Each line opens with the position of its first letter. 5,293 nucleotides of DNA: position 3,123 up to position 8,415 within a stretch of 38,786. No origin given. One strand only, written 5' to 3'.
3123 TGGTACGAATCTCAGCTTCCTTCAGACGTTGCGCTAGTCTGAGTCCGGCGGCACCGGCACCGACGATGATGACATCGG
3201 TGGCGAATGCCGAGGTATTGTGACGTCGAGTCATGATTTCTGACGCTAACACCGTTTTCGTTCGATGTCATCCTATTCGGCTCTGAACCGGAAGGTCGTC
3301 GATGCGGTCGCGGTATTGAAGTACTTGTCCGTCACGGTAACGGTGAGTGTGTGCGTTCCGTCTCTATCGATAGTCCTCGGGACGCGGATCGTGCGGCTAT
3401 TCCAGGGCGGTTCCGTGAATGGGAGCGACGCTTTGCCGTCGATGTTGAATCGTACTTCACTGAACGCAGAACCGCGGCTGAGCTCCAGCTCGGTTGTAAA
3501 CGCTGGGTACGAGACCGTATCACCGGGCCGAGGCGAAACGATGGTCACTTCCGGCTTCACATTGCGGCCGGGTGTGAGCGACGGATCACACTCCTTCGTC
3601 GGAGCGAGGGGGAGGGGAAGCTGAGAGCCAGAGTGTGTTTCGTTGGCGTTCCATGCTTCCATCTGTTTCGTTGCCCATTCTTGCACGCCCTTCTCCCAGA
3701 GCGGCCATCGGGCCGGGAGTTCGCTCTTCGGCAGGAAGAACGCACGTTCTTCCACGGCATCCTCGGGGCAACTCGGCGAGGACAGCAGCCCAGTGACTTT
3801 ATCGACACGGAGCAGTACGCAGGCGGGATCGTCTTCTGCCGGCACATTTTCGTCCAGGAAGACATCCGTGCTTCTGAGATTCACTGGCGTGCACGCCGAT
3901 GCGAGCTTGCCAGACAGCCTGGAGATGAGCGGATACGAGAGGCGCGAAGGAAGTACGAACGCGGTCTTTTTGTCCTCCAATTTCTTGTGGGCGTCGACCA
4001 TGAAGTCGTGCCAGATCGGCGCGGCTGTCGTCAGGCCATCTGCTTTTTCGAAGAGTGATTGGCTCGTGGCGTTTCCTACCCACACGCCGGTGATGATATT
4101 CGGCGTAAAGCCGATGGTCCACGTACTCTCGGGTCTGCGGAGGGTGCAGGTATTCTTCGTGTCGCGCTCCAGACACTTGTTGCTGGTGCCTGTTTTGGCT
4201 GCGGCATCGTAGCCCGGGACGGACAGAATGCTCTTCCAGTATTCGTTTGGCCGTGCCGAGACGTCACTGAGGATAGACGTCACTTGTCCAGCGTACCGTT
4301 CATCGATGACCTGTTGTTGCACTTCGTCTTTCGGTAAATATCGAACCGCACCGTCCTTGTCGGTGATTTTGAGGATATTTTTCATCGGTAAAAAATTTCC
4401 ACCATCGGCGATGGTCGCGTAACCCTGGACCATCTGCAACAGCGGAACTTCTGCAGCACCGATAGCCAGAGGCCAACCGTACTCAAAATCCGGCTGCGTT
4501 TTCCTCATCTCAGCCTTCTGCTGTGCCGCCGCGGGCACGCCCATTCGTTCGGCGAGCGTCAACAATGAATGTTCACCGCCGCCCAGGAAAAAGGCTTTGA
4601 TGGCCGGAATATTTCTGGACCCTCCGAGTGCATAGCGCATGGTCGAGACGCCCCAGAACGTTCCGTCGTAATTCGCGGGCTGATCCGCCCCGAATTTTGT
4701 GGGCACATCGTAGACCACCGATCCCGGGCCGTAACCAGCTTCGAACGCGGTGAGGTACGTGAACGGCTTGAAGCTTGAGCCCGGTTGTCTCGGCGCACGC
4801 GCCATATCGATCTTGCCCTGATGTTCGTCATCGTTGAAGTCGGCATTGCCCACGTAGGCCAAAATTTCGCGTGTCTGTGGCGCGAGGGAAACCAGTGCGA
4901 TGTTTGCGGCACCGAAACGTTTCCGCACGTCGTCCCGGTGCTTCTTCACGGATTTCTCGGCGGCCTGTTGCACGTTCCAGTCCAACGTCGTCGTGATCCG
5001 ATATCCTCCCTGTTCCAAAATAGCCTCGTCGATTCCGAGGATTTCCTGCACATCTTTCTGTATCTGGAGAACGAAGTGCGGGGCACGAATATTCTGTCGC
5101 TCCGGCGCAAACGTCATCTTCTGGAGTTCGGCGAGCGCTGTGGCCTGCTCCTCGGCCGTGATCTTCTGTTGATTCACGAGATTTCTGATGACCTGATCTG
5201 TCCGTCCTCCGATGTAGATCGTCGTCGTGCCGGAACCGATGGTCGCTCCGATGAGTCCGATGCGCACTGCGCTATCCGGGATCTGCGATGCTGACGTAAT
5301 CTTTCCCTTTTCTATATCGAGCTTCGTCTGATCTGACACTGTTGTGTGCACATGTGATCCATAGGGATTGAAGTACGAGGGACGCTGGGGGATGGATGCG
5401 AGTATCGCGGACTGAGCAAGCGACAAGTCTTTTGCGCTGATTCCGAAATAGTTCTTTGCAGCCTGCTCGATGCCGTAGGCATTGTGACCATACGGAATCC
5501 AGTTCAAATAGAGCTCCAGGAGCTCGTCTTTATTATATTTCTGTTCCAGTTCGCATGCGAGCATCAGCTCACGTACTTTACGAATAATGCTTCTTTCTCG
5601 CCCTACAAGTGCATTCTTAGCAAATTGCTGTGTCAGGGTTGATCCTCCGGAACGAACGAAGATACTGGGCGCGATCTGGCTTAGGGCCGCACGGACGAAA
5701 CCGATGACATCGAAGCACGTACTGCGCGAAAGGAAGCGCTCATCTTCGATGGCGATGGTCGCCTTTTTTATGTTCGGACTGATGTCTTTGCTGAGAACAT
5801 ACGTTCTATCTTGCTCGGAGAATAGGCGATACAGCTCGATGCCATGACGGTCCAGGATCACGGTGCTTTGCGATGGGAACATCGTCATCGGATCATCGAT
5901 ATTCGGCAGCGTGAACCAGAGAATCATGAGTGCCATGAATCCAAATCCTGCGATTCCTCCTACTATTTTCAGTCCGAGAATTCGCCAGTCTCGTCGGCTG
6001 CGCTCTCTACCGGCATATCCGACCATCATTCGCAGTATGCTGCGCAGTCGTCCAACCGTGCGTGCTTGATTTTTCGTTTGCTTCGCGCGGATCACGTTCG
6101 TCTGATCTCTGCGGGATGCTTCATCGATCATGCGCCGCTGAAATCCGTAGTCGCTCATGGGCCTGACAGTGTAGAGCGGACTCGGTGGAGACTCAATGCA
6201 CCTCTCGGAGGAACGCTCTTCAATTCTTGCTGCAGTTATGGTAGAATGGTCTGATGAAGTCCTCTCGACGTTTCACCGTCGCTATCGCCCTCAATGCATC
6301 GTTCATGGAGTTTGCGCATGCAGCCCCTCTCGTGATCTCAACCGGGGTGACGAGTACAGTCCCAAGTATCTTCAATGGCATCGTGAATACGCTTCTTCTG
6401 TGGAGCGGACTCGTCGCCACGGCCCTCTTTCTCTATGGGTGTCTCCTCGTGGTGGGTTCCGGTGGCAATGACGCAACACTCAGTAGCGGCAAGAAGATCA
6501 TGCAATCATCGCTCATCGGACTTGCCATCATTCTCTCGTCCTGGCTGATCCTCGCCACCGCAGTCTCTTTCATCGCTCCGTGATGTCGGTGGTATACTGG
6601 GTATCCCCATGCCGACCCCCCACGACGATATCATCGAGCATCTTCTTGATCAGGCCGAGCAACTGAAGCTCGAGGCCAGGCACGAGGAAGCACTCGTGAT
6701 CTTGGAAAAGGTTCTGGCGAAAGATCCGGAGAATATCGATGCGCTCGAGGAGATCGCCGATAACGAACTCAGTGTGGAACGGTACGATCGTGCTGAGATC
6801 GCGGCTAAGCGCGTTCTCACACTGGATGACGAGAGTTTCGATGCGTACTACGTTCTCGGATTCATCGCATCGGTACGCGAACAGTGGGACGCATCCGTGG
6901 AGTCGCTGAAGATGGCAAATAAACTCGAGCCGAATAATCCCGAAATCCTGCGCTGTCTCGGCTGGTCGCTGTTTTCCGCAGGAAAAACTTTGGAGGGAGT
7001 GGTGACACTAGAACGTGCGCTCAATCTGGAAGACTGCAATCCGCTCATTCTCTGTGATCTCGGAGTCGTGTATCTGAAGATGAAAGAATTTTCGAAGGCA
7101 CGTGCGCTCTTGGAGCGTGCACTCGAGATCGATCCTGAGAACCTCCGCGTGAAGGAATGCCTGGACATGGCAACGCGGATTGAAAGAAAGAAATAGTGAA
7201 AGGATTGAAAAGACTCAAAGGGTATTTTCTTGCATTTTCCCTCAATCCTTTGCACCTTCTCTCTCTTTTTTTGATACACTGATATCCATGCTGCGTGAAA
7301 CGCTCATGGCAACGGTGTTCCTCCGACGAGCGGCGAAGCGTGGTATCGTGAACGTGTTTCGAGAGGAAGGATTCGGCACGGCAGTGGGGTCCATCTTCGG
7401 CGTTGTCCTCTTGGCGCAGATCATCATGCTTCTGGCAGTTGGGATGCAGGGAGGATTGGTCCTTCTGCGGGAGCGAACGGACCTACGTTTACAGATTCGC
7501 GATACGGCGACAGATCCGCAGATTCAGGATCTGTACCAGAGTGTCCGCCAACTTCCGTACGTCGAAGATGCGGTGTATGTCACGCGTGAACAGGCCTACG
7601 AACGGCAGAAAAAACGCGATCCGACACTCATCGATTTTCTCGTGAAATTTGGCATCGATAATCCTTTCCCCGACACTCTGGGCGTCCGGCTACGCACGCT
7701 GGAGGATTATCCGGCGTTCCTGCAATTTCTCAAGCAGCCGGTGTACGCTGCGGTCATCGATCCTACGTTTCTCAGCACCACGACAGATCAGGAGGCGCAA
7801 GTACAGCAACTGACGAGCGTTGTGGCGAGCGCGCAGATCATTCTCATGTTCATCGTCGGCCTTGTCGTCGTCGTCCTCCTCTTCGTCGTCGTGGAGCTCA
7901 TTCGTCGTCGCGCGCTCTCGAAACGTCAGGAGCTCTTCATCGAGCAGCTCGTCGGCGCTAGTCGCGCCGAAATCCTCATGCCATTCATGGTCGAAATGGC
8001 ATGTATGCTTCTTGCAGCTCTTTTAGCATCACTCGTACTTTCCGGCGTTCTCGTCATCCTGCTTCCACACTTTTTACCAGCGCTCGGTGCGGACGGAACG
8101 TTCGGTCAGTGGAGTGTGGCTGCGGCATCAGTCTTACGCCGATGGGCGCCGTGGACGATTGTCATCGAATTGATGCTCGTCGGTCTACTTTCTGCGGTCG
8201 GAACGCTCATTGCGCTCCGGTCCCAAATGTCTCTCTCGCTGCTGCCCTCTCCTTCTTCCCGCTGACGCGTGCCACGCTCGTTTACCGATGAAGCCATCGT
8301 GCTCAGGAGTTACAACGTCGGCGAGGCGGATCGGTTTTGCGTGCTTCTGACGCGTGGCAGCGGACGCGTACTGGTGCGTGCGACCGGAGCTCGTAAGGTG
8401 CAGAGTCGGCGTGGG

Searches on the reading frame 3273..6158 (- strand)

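Call 7: search_protein_families(library=pfam, proteins=[window:3273-6158:-], max_evalue=0.001)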
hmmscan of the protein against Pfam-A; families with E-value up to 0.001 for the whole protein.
window:3273-6158:- (961 aa): 2 families
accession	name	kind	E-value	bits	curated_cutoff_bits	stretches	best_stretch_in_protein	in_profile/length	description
PF00912.28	Transgly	-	1.3e-50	171.7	27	1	111-268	7-162/178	Transglycosylase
PF00905.27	Transpeptidase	-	3.2e-27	96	22.1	1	422-720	3-298/299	Penicillin binding protein transpeptidase domain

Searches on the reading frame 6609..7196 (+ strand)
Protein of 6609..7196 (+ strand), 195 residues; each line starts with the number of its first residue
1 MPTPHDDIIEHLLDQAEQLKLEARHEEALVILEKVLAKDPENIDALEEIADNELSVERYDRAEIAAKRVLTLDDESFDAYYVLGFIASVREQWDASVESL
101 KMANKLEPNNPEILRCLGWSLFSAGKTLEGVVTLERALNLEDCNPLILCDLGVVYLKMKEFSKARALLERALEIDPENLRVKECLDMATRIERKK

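Call 7: search_protein_families(library=pfam, proteins=[window:6609-7196:+], max_evalue=0.001)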
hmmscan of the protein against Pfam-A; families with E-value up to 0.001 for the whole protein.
window:6609-7196:+ (195 aa): 18 families
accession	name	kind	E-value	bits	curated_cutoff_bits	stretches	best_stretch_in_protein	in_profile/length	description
PF07719.23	TPR_2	-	2.8e-19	68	27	1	146-178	2-34/34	Tetratricopeptide repeat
PF13414.12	TPR_11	-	3.3e-18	65.5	26.8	0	91-119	8-36/42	TPR repeat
PF14559.12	TPR_19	-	9.9e-17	61.5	25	2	121-182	1-62/68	Tetratricopeptide repeat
PF00515.34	TPR_1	-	4.3e-16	58.4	27.8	1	147-178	3-34/34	Tetratricopeptide repeat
PF13431.12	TPR_17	-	6.7e-16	57.6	24.4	0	134-165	2-33/34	Tetratricopeptide repeat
PF13428.12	TPR_14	-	1.5e-14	53.4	23.5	0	151-183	7-39/44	Tetratricopeptide repeat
PF13424.12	TPR_12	-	5.9e-10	39.6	30.1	1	147-176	47-76/77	Tetratricopeptide repeat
PF13181.12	TPR_8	-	5.9e-10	39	25.7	1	148-178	4-34/34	Tetratricopeptide repeat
PF23914.1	TPR_CcmH_CycH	-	6.9e-09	36.2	42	0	23-72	101-150/158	Cytochrome c-type biogenesis protein H TPR domain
PF13432.12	TPR_16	-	1.9e-07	31.9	32.7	0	117-178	3-64/65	Tetratricopeptide repeat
PF12895.13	ANAPC3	-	2.4e-07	31.4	27.2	0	57-136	3-81/82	Anaphase-promoting complex, cyclosome, subunit 3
PF13174.12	TPR_6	-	4e-07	30.7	26.3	0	151-177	6-32/33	Tetratricopeptide repeat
PF13371.12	TPR_9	-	4.4e-07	30.2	35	0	135-179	19-63/73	Tetratricopeptide repeat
PF14853.12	Fis1_TPR_C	-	5.9e-07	30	25.3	1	152-182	8-38/53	Fis1 C-terminal tetratricopeptide repeat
PF25063.1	ARM_TT21_C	-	1.7e-06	28.5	35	1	9-113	55-166/209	Tetratricopeptide repeat protein 21 C-terminal ARM domain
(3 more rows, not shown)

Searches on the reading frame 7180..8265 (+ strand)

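Call 7: search_protein_families(library=pfam, proteins=[window:7180-8265:+], max_evalue=0.001)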
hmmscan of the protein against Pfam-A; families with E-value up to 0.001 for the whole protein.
window:7180-8265:+ (361 aa): 2 families
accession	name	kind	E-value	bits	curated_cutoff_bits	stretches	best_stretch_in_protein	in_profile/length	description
PF18075.7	FtsX_ECD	-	1.4e-11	45.2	23.5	1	104-185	5-88/96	FtsX extracellular domain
PF15102.11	TMEM154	-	0.00064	20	30.3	0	190-249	33-92/153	TMEM154 protein family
